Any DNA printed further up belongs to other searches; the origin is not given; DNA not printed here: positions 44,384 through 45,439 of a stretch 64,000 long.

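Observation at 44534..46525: Unusual four-domain fusion: minimal nucleotidyltransferase + M23 peptidase + PG-binding + tail-lysozyme-like domain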

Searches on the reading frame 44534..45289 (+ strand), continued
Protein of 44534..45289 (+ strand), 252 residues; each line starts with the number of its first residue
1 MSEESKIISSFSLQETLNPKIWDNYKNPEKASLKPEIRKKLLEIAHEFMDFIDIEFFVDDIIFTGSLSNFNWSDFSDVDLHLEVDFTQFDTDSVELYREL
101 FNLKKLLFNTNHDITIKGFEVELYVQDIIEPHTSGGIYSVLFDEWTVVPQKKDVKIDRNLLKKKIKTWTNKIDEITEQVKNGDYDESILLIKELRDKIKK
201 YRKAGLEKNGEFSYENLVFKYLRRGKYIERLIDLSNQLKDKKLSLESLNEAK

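Call 73: find_related_loci(query=A3, collection=genome_contigs, flank=6000)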
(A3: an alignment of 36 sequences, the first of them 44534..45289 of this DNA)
Query A3 (252 aa) in genome_contigs; peptide patterns used: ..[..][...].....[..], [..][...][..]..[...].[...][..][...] (x = any residue, [..] = any of these).
109 stretches matched a pattern; 26 encode a relative of the query (tblastn E <= 1e-3); 26 distinct loci.
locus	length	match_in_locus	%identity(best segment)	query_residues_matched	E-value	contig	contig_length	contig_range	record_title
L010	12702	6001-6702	47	8-246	3e-65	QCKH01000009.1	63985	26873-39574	Prochlorococcus sp. AG-409-L21 Ga0171895_109, whole genome shotgun sequence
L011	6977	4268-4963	43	6-245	7e-62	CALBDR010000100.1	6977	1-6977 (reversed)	MAG TPA_asm: uncultured Candidatus Melainabacteria bacterium isolate ERR1995206_bin.70_CONCOCT_v1.1_MAG genome assembly,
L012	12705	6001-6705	44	6-245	3e-61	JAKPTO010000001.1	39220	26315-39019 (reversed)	MAG: bacterium isolate USPA_maxbin.021 k141_646553, whole genome shotgun sequence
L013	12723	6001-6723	44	1-246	3e-60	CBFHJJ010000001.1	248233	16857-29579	MAG: Flavobacteriaceae bacterium isolate AGTU_104_bin_21_permissive genome assembly, contig: AGTU_104_bin_21_permissive_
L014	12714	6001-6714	46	4-245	4e-58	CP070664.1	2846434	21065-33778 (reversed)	MAG: candidate division WOR-3 bacterium isolate bin77 chromosome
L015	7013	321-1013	40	10-246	1e-54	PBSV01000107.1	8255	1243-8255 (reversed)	MAG: Opitutia bacterium isolate NP78 MHASMcontig_323402, whole genome shotgun sequence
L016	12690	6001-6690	41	8-244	2e-51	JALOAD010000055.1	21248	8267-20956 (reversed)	MAG: Candidatus Muiribacterium halophilum isolate SO_2017_LW2 bin 137 scaffold_4500_c2_LW138R_2017, whole genome shotgun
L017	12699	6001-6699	43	9-244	1e-50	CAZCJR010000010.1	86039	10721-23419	MAG TPA_asm: uncultured Cellvibrionaceae bacterium isolate SRP062349_co2_241 genome assembly, contig: NODE_170_length_86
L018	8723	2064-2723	40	10-247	3e-49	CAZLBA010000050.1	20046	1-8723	MAG TPA_asm: uncultured Beijerinckia sp. isolate SRP193358_co1_606 genome assembly, contig: NODE_6647_length_20046_cov_7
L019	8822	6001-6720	40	1-252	1e-48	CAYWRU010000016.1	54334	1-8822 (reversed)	MAG TPA_asm: uncultured bacterium isolate SRP257259_co1_296 genome assembly, contig: NODE_546_length_54334_cov_7.083845,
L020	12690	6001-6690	39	8-245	9e-49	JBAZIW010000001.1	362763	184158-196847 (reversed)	MAG: Candidatus Paceibacterota bacterium isolate SO_2017_LW4_104 scaffold_78_c1_LW137-91_2017, whole genome shotgun sequ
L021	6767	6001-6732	37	9-251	2e-47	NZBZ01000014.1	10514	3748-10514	MAG: bacterium isolate ARS1290 MHASMcontig_210630, whole genome shotgun sequence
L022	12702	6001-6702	38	7-246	1e-47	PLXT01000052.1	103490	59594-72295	MAG: Methanobacterium sp. isolate palsa_68 73.20120700_P3D.344_contig_36469, whole genome shotgun sequence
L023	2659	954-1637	38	6-247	3e-46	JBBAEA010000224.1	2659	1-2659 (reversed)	MAG: Bradymonadales bacterium isolate SO_2017_LW2_140 scaffold_83123_c1_LW138R_2017, whole genome shotgun sequence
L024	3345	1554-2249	37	1-245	4e-46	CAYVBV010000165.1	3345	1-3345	MAG TPA_asm: uncultured Polynucleobacter sp. isolate SRP069133_co1_329 genome assembly, contig: NODE_38080_length_3345_c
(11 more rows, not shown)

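Call 80: find_encoding_contigs(protein=P0009, flank=7000, max_places=1)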
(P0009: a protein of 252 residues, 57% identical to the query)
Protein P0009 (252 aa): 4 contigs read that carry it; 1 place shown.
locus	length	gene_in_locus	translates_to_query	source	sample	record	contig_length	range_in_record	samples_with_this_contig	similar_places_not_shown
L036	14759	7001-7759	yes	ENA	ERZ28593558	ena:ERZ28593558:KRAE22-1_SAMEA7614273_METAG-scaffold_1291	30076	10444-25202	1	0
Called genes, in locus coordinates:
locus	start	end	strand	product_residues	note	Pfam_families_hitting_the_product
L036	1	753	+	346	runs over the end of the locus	-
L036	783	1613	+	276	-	PF01546:Peptidase_M20 (weak)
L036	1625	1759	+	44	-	-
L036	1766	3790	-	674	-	PF13191:AAA_16 (faint), PF00004:AAA, PF17871:AAA_lid_9, PF00158:Sigma54_activat, PF00004:AAA, PF07724:AAA_2, PF07728:AAA_5, PF10431:ClpB_D2-small, +7 more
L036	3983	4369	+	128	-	PF00011:HSP20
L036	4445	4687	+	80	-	PF13619:KTSC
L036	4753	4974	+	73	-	-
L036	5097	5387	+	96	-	-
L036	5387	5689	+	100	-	-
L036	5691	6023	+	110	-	-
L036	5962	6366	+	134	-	-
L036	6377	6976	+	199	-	PF00182:Glyco_hydro_19 (weak)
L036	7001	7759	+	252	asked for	-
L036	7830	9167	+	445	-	-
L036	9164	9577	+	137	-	-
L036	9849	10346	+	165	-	-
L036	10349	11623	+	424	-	-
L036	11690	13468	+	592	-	PF03237:Terminase_6N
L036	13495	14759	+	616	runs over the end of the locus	PF07230:Portal_T4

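Call 81: find_encoding_contigs(protein=P0016, flank=7000, max_places=1)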
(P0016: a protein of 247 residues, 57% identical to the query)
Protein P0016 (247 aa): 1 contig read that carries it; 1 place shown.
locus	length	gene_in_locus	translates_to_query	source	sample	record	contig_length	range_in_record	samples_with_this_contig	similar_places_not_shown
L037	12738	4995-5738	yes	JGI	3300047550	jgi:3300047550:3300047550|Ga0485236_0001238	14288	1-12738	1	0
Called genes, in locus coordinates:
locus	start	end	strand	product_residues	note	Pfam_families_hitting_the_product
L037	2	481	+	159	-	?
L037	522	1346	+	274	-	PF01546:Peptidase_M20 (faint)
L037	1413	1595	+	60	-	-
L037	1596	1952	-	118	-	-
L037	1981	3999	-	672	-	PF13191:AAA_16 (faint), PF00004:AAA, PF17871:AAA_lid_9, PF00158:Sigma54_activat (weak), PF07724:AAA_2, PF07728:AAA_5, PF00004:AAA, PF10431:ClpB_D2-small, +5 more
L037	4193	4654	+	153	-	PF02151:UVR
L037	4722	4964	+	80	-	PF13619:KTSC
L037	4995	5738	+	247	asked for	-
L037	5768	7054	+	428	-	-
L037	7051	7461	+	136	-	-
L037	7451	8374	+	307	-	-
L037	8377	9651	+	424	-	-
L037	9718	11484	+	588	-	PF03237:Terminase_6N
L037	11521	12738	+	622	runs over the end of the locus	PF07230:Portal_T4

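Call 82: find_encoding_contigs(protein=P0113, flank=7000, max_places=1)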
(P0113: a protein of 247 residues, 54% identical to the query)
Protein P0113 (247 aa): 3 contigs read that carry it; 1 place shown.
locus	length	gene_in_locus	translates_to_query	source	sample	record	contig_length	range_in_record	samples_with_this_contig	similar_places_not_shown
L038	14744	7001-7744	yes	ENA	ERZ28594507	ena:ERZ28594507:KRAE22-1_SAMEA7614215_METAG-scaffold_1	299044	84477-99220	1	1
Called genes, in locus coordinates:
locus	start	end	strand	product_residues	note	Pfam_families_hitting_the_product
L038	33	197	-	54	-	-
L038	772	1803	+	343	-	-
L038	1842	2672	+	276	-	-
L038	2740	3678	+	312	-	-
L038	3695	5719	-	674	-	PF13191:AAA_16 (faint), PF00004:AAA, PF17871:AAA_lid_9, PF00158:Sigma54_activat (weak), PF00004:AAA, PF07724:AAA_2, PF07728:AAA_5, PF10431:ClpB_D2-small, +9 more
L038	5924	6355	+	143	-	PF02151:UVR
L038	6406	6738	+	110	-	-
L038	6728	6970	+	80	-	PF13619:KTSC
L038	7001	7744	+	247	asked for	-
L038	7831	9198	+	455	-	-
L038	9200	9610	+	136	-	-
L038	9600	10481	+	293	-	-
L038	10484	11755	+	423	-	-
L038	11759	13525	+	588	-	PF03237:Terminase_6N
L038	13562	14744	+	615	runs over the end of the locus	PF07230:Portal_T4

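Call 83: search_protein_families(library=phrogs, proteins=[L036:4753-4974:+, L036:5097-5387:+, L036:5387-5689:+, L036:5691-6023:+, L036:5962-6366:+, L036:6377-6976:+, L036:7830-9167:+, L036:10349-11623:+], max_evalue=0.01)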
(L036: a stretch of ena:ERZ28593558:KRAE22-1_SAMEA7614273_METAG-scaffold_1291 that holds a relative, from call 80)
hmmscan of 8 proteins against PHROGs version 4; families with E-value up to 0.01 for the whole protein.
L036:4753-4974:+ (73 aa): 1 family
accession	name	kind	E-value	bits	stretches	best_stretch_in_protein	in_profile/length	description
phrog_5744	-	unknown function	0.006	17.5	1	6-67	13-73/134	-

L036:5097-5387:+ (96 aa): 0 families

L036:5387-5689:+ (100 aa): 2 families
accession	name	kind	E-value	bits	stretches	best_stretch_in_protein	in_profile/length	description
phrog_24256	-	unknown function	0.0023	18.9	1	46-93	50-97/118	-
phrog_9829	-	unknown function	0.0071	17.7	1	31-77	11-61/95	-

L036:5691-6023:+ (110 aa): 3 families
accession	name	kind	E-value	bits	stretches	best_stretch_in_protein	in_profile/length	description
phrog_1267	-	lysis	0.0018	19.9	1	2-81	3-88/119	Rz-like spanin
phrog_10856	-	moron, auxiliary metabolic gene and host takeover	0.0061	17.1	1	39-94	7-62/309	sporulation protein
phrog_10610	-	unknown function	0.0083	17.3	0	62-91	33-61/68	-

L036:5962-6366:+ (134 aa): 1 family
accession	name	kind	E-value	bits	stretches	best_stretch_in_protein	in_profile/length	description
phrog_6631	-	unknown function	0.0056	17.2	1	21-110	37-119/251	-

L036:6377-6976:+ (199 aa): 9 families
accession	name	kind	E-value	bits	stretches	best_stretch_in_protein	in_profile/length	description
phrog_181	-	lysis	1.2e-66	227.2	1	14-195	351-527/769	endolysin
phrog_9506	-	lysis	4.2e-29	103.2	2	88-196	70-191/330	endolysin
phrog_26317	-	unknown function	1.5e-28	100.2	1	84-192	8-111/119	-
phrog_14712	-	moron, auxiliary metabolic gene and host takeover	9.2e-23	81.9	2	94-191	80-180/322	chitinase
phrog_317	-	lysis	3.5e-16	60.4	1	16-188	214-349/492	endolysin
phrog_34417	-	unknown function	3.6e-14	53.7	1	87-193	73-190/326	-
phrog_1519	-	lysis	7.3e-14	52.7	1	13-193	218-375/502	endolysin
phrog_3201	-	tail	4.8e-13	48.7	1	33-197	2039-2204/2408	tail fiber protein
phrog_29753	-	unknown function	0.00012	22.4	1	107-140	277-310/374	-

L036:7830-9167:+ (445 aa): 0 families

L036:10349-11623:+ (424 aa): 0 families

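Call 88: get_annotated_region(hit=H94, flank=3000)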
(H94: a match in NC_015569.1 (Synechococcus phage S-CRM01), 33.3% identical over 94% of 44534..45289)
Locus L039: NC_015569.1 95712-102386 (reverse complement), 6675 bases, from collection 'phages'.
description: Synechococcus phage S-CRM01, complete genome.
organism: Synechococcus phage S-CRM01 (NCBI taxid 1026955)
taxonomy: Viruses; Duplodnaviria; Heunggongvirae; Uroviricota; Caudoviricetes; Kyanoviridae
host: Synechococcus sp. LC16; source: Copco Reservoir, Klamath River; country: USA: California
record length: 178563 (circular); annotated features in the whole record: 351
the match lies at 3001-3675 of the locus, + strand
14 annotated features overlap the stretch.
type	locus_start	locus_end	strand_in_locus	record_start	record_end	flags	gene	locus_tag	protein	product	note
CDS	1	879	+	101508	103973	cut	-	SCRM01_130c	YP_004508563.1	serine/threonine kinase PKN8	-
CDS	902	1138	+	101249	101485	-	-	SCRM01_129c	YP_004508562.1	hypothetical protein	g129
CDS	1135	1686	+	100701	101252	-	-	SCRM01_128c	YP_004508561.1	hypothetical protein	g128; T4-like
CDS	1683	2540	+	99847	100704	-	-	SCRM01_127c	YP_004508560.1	cytidyltransferase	g127; T4-like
CDS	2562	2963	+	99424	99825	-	-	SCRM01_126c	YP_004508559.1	hypothetical protein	g126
CDS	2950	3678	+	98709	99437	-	-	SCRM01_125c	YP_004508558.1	hypothetical protein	g125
CDS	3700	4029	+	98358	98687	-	-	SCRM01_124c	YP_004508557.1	hypothetical protein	g124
CDS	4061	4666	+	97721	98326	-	-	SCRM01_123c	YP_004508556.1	hypothetical protein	hypothetical cyanobacterial protein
CDS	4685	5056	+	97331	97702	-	-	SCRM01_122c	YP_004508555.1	hypothetical cyanophage protein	g122; T4-like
regulatory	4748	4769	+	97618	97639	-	-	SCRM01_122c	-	terminator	Rho independent terminator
CDS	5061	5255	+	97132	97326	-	-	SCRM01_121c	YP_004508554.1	hypothetical protein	g121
regulatory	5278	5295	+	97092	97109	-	-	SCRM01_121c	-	terminator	Rho independent terminator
CDS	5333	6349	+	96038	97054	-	gp61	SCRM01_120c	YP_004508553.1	DNA primase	g120; T4-like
CDS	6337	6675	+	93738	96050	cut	nrdA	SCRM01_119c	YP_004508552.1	ribonucleotide reductase large subunit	g119; T4-like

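Call 89: get_annotated_region(hit=H96, flank=3000)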
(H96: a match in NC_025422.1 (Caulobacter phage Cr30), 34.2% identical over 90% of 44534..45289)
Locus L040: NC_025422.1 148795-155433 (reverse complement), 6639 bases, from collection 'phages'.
description: Caulobacter phage Cr30, complete genome.
organism: Caulobacter phage Cr30 (NCBI taxid 1357714)
taxonomy: Viruses; Duplodnaviria; Heunggongvirae; Uroviricota; Caudoviricetes
host: Caulobacter crescentus CB15; source: pond water; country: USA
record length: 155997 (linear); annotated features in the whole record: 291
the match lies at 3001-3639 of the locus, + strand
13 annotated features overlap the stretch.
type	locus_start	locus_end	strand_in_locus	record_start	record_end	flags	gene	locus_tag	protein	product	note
CDS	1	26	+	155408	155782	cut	-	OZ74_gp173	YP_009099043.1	hypothetical protein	-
CDS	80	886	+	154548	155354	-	-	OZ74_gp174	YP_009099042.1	ribonuclease H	phage T4-like protein Rnh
CDS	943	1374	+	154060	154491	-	-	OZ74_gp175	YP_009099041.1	hypothetical protein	-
CDS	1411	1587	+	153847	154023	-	-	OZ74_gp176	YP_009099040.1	hypothetical protein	-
CDS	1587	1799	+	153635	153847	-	-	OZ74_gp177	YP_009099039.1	hypothetical protein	-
CDS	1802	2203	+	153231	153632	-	-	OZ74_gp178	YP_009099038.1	bifunctional heptose 7-phosphate kinase/heptose 1-phosphate adenyltransferase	-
tRNA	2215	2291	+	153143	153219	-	-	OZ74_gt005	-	tRNA-Pro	anticodon TGG; discovered using tRNAscanSE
CDS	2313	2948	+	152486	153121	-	-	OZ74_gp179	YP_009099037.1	endolysin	-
CDS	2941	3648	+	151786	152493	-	-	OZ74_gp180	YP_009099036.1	hypothetical protein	-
CDS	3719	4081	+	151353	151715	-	-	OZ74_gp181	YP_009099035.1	hypothetical protein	-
tRNA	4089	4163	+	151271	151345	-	-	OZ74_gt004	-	tRNA-Met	anticodon CAT; discovered using tRNAscanSE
CDS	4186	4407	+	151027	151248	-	-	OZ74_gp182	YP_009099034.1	hypothetical protein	-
CDS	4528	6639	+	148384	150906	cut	-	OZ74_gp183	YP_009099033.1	DNA polymerase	-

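Call 90: search_solved_structures(query=L040:2313-2948:+, max_evalue=0.01)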
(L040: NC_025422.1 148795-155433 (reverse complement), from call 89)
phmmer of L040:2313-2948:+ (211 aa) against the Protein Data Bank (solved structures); distinct sequences matched with E-value up to 0.01: 9.
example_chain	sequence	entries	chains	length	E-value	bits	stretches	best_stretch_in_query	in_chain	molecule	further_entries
9ms6_A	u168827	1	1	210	1.7e-30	109.6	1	26-174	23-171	PWe1 endolysin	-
9eoi_A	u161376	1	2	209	3.2e-29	105.5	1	3-185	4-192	Putative lytic enzyme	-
8p8e_AAA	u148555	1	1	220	3.1e-28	102.3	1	30-204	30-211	Glycoside hydrolase family protein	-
4ok7_A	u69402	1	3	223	4.2e-22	82.3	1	23-209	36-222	Endolysin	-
8xcl_A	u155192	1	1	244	4.7e-17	65.8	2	84-204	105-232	EF-hand domain-containing protein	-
9ms7_A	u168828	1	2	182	1.5e-12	51.1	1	94-183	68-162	PWe2 endolysin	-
7r6s_A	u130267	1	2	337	1.7e-08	37.9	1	23-189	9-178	Putative bacteriophage protein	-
9hqw_A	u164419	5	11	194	0.00074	22.7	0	101-165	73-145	Endolysin A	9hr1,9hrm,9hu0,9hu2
9hnu_B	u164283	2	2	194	0.0019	21.4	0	101-165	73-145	Endolysin A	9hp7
